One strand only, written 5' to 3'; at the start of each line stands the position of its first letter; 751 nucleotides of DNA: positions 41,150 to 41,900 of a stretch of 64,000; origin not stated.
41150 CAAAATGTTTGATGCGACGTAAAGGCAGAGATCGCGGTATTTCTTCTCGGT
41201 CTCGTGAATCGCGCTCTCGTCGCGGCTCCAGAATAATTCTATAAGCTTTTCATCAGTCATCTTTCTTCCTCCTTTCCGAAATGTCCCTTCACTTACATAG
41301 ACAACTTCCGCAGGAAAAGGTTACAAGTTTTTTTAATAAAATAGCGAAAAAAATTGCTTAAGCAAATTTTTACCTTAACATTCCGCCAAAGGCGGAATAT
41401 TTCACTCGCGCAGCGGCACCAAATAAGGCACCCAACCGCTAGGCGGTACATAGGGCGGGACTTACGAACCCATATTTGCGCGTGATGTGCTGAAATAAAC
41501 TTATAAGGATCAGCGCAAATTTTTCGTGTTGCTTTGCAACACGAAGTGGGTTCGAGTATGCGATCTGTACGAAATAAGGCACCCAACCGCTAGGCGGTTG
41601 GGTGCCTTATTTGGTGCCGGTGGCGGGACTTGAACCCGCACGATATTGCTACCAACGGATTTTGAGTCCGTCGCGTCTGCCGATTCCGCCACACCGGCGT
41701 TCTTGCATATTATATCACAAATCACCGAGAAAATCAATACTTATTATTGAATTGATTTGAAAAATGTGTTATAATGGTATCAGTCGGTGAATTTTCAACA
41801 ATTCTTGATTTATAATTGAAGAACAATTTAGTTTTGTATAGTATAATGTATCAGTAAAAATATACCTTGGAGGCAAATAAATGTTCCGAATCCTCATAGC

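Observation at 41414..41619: Diverged single copy of the same element behind tRNA-Leu(CAA): compensatory changes in three stems, T-arm mimic matched to its own tRNA, nested palindromes sharing the tRNA 3' end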

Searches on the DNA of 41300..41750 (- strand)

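Call 21: search_rna_families(source=window, start=41300, end=41750, threshold=evalue, max_evalue=10, show_alignments=3)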
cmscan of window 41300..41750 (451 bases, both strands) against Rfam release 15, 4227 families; matches with E-value up to 10: 13.
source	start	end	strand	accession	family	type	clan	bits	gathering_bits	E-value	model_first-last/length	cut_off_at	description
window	41615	41698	-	RF00005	tRNA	Gene; tRNA;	CL00001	61.3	29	5.5e-13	1-71/71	no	tRNA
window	41329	41404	-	RF00238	ctRNA_pND324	Gene; antisense;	-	26.5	45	0.084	1-86/86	no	ctRNA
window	41489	41611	+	RF02397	sau-5971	Gene; sRNA;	-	23.1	90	0.075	1-96/96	no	Staphylococcus sRNA sau-5971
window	41614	41698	+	RF04354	Plastid-ycf2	Cis-reg;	-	21.1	65.7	0.069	1-75/75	no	Plastid-ycf2 5UTR RNA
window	41564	41619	-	RF04085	mir-1271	Gene; miRNA;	-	18.7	80.5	0.18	1-77/77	no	mir-1271 microRNA precursor family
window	41327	41410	-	RF00020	U5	Gene; snRNA; splicing;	-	18.1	40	4.3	1-117/117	no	U5 spliceosomal RNA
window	41338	41370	+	RF01726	SAM-II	Cis-reg; riboswitch;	-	18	44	0.7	1-60/60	no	SAM-II riboswitch aptamer (SAM-II long loop)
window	41572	41612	+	RF03761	mir-5897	Gene; miRNA;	-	17.3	90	0.77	20-68/84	no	mir-5897 microRNA precursor family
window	41575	41639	-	RF04321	tmRNA_permuted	Gene;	-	15.6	47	0.41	36-98/213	no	permuted transfer-messenger RNA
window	41618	41661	+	RF04351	Plastid-psbl-rps4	Cis-reg;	-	14.8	68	2.7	1-53/53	no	Plastid-psbl-rps4 3UTR RNA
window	41616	41656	-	RF01684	mascRNA-menRNA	Gene;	-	14.3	42.5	4.8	1-56/56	no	MALAT1-associated small cytoplasmic RNA/MEN beta RNA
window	41300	41421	-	RF01765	srg1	Gene;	-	9.6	70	9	1-115/557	3'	srg1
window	41313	41388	-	RF02671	Ysr35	Gene; sRNA;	-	8.8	428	3.9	1-339/339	no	Yersinia sRNA 35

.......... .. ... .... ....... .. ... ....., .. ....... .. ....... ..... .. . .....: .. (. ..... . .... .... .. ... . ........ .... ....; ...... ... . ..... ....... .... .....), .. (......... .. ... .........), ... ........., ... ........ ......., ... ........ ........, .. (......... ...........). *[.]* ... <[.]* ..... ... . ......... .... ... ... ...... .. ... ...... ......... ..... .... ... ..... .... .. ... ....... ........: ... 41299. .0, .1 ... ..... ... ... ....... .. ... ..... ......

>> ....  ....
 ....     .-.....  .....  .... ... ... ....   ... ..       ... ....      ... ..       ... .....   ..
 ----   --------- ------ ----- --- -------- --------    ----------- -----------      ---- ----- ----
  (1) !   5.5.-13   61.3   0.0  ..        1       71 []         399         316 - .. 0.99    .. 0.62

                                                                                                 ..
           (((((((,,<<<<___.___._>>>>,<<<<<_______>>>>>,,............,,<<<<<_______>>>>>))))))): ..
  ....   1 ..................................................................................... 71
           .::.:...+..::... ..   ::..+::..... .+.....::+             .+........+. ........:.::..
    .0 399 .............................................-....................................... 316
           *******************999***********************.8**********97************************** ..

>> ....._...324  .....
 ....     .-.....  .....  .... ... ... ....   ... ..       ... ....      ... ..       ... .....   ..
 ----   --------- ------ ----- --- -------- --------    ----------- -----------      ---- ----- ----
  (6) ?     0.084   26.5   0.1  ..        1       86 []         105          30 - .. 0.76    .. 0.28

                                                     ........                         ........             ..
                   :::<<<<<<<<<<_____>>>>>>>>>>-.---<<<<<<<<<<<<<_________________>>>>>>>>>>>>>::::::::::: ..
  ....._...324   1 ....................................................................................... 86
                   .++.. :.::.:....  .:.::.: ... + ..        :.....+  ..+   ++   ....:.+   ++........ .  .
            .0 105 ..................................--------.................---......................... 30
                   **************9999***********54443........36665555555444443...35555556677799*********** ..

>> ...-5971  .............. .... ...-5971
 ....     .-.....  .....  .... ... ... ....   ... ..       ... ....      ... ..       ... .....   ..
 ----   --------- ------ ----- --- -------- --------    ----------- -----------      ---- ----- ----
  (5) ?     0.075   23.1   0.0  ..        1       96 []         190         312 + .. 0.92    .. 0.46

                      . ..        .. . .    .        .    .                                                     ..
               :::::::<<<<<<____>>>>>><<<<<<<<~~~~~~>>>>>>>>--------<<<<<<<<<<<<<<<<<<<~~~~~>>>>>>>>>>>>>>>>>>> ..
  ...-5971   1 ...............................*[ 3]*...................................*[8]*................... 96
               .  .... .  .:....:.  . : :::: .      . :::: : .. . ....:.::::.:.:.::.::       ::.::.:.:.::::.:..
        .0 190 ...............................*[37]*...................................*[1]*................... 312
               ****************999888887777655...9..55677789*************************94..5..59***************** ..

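Call 31: build_rna_model(alignment_id=A1, structure=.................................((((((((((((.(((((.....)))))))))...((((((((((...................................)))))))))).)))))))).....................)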
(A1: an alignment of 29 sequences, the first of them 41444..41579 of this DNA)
Model R1 built from alignment A1 (29 sequences, 153 columns); structure: as given.
model positions 134; base pairs 27; branch points 1; effective number of sequences 5.33; information 0.59 bits per position. Calibrated on 0.2 Mb of random sequence (short: E-values are rough).
structure used (alignment columns):
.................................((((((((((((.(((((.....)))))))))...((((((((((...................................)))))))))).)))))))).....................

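Call 32: search_with_rna_model(model_id=R1, sources=[window, L001, L002, L003, L004, L005, L006, L007, L008, L009, L010, L011, L012, L013, L014, L015, L016, L017, L018, L019, L020, L021, L022, L034, L039, L101], max_evalue=1, make_alignment=true)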
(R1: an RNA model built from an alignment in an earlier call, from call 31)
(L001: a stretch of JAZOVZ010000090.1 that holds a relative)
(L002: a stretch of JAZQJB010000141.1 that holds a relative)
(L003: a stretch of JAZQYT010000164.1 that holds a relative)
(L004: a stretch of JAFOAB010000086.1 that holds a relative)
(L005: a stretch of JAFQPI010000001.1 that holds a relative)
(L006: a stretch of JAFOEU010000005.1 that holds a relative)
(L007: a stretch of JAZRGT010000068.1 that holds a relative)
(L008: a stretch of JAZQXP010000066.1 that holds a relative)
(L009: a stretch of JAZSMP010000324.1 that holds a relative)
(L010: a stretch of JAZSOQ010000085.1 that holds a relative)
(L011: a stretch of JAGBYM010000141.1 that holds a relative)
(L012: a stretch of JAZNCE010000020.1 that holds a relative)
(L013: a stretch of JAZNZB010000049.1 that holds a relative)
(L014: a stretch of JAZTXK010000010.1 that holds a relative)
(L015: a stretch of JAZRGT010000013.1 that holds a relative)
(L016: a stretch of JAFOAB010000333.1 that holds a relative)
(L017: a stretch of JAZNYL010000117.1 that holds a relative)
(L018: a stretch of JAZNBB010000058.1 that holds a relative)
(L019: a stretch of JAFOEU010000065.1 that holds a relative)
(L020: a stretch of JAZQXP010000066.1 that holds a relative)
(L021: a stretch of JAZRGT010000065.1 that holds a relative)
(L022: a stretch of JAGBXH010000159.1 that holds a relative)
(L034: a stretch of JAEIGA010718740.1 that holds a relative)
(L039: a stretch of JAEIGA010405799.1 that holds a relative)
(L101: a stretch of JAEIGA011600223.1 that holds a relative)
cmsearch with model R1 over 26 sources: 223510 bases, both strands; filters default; matches with E-value up to 1: 75.
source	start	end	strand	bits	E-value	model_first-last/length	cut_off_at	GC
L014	2126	2259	+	135.7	4.5e-36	1-134/134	no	0.48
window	16108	16243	+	131.7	6.2e-35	1-134/134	no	0.46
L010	4685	4820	-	130.2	1.7e-34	1-134/134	no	0.43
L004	1667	1802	-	129.8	2.1e-34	1-134/134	no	0.48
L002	73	208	+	128.7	4.4e-34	1-134/134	no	0.46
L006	1909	2044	+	127.8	8.1e-34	1-134/134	no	0.46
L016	941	1076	+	127.8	8.1e-34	1-134/134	no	0.46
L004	1841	1976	-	127.7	8.8e-34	1-134/134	no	0.48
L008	7674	7809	-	123.3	1.5e-32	1-134/134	no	0.46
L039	1965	2101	-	121.9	3.9e-32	1-134/134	no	0.49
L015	18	155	+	121.6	4.7e-32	1-134/134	no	0.46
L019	181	316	+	118.3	4.1e-31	1-134/134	no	0.43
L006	1431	1566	+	117.2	8.3e-31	1-134/134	no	0.46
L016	463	598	+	117.2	8.3e-31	1-134/134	no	0.46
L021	2551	2685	+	116.1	1.6e-30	1-134/134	no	0.47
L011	2961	3091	-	115.9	1.9e-30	1-134/134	no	0.44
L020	7562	7692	+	115.3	2.9e-30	1-134/134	no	0.46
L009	647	777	-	113.1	1.2e-29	1-134/134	no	0.48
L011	3113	3243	-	110.8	5.3e-29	1-134/134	no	0.44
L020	7411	7541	+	110.7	5.7e-29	1-134/134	no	0.45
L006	1258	1392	+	102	1.7e-26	1-134/134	no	0.42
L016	290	424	+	102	1.7e-26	1-134/134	no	0.42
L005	7431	7561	+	98.3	2e-25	1-134/134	no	0.45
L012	5948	6083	+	81.6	1.1e-20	1-134/134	no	0.6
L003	7376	7511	-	80.9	1.7e-20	1-134/134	no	0.58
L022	2630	2765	+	80.5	2.3e-20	1-134/134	no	0.54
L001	6623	6758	+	79.4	4.4e-20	1-134/134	no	0.62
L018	3681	3816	-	78.8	6.6e-20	1-134/134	no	0.62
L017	2025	2160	-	78.5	8.4e-20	1-134/134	no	0.62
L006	2068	2191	+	75.8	4.8e-19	1-134/134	no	0.44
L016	1100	1223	+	75.8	4.8e-19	1-134/134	no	0.44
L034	369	496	-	69.7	2.6e-17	1-134/134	no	0.48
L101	421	547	-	65.4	4.3e-16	1-134/134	no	0.52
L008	7454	7567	-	52.3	2.2e-12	19-134/134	no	0.42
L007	1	54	+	41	3.7e-09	81-134/134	5'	0.54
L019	338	439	+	37.6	3.5e-08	1-134/134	no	0.48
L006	1590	1691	+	34.3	3e-07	1-134/134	no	0.47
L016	622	723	+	34.3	3e-07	1-134/134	no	0.47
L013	4206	4334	-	33.9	4e-07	1-134/134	no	0.51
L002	235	317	+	33.2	6e-07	24-110/134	no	0.49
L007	76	178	+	30.7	3.1e-06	1-134/134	no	0.45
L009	521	626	-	26.8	4.1e-05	1-134/134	no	0.46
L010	4713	4766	+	16.1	0.044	51-104/134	no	0.37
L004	1925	1946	+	15.5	0.064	29-50/134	no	0.45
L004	1751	1772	+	15.5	0.064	29-50/134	no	0.45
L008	7732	7807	+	15.5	0.065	1-134/134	no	0.45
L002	127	180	-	14.5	0.12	51-104/134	no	0.39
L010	4769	4790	+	14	0.18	29-50/134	no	0.45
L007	105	126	-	14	0.18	29-50/134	no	0.45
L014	2154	2175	-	14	0.18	29-50/134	no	0.45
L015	50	71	-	14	0.18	29-50/134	no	0.45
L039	1993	2046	+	13.2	0.29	51-104/134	no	0.41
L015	74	125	-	13.2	0.29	53-104/134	no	0.4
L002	103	124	-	13.2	0.3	29-50/134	no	0.55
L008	7484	7535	+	13.2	0.3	53-104/134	no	0.37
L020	7301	7372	+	12.8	0.38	1-134/134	no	0.6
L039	1790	1951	-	12.7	0.41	1-134/134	no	0.33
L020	7439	7460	-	12.7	0.41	29-50/134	no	0.45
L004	1870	1922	+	12.6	0.43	52-104/134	no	0.49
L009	816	859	-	12.2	0.58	1-134/134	no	0.61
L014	2044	2087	+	12.2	0.58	1-134/134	no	0.61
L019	99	142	+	12.2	0.58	1-134/134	no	0.61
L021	2469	2512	+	12.2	0.58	1-134/134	no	0.61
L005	7350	7393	+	12.2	0.58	1-134/134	no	0.61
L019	211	232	-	11.9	0.67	29-50/134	no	0.36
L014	2281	2381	+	11.3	1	1-134/134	no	0.44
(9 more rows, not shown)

Alignment A2: 75 matches aligned to the model, 249 columns, each read 5' to 3' on its own strand. Consensus structure (alignment columns), stored with it:
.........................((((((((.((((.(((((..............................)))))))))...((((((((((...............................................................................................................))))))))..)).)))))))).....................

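Call 33: search_with_rna_model(model_id=R1, sources=[window, L001, L002, L003, L004, L005, L006, L007, L008, L009, L010, L011, L012, L013, L014, L015, L017, L018, L019, L020, L021, L022, L034, L039, L101], max_evalue=1e-15, make_alignment=true)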
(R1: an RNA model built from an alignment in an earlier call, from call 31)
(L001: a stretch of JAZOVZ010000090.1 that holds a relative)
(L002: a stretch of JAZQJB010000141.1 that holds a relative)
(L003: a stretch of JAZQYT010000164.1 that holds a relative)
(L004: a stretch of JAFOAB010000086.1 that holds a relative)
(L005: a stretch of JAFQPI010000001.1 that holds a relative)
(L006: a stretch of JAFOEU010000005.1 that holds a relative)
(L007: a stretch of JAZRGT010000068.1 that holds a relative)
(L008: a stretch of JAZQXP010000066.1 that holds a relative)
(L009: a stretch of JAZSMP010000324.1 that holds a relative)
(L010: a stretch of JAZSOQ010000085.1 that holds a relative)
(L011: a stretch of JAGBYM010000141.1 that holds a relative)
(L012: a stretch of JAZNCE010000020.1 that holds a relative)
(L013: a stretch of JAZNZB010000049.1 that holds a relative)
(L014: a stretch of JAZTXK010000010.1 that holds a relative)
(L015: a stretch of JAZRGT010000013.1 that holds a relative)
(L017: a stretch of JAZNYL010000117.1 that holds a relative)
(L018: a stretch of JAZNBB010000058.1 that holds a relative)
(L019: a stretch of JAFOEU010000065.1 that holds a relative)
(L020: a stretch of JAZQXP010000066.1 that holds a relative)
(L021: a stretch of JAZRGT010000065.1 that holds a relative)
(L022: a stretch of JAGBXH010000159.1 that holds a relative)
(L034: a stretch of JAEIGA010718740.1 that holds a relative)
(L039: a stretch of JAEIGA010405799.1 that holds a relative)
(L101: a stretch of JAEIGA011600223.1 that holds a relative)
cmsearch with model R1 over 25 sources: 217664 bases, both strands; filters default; matches with E-value up to 1e-15: 31.
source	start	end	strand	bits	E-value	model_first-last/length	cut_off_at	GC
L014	2126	2259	+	135.7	4.4e-36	1-134/134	no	0.48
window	16108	16243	+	131.7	6.1e-35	1-134/134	no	0.46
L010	4685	4820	-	130.2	1.7e-34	1-134/134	no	0.43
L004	1667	1802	-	129.8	2.1e-34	1-134/134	no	0.48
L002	73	208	+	128.7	4.3e-34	1-134/134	no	0.46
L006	1909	2044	+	127.8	7.9e-34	1-134/134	no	0.46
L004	1841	1976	-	127.7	8.6e-34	1-134/134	no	0.48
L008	7674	7809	-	123.3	1.5e-32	1-134/134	no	0.46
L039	1965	2101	-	121.9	3.8e-32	1-134/134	no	0.49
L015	18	155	+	121.6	4.6e-32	1-134/134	no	0.46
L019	181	316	+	118.3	4e-31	1-134/134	no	0.43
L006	1431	1566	+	117.2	8.1e-31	1-134/134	no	0.46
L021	2551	2685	+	116.1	1.6e-30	1-134/134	no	0.47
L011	2961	3091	-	115.9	1.9e-30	1-134/134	no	0.44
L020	7562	7692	+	115.3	2.9e-30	1-134/134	no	0.46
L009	647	777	-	113.1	1.2e-29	1-134/134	no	0.48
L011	3113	3243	-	110.8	5.2e-29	1-134/134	no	0.44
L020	7411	7541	+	110.7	5.6e-29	1-134/134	no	0.45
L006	1258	1392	+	102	1.7e-26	1-134/134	no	0.42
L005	7431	7561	+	98.3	1.9e-25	1-134/134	no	0.45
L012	5948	6083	+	81.6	1e-20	1-134/134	no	0.6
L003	7376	7511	-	80.9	1.6e-20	1-134/134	no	0.58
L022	2630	2765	+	80.5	2.2e-20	1-134/134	no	0.54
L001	6623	6758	+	79.4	4.3e-20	1-134/134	no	0.62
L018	3681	3816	-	78.8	6.4e-20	1-134/134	no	0.62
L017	2025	2160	-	78.5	8.2e-20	1-134/134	no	0.62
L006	2068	2191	+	75.8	4.7e-19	1-134/134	no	0.44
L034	369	496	-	69.7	2.5e-17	1-134/134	no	0.48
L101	421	547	-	65.4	4.2e-16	1-134/134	no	0.52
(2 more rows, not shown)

Alignment A3: 31 matches aligned to the model, 153 columns, each read 5' to 3' on its own strand. Consensus structure (alignment columns), stored with it:
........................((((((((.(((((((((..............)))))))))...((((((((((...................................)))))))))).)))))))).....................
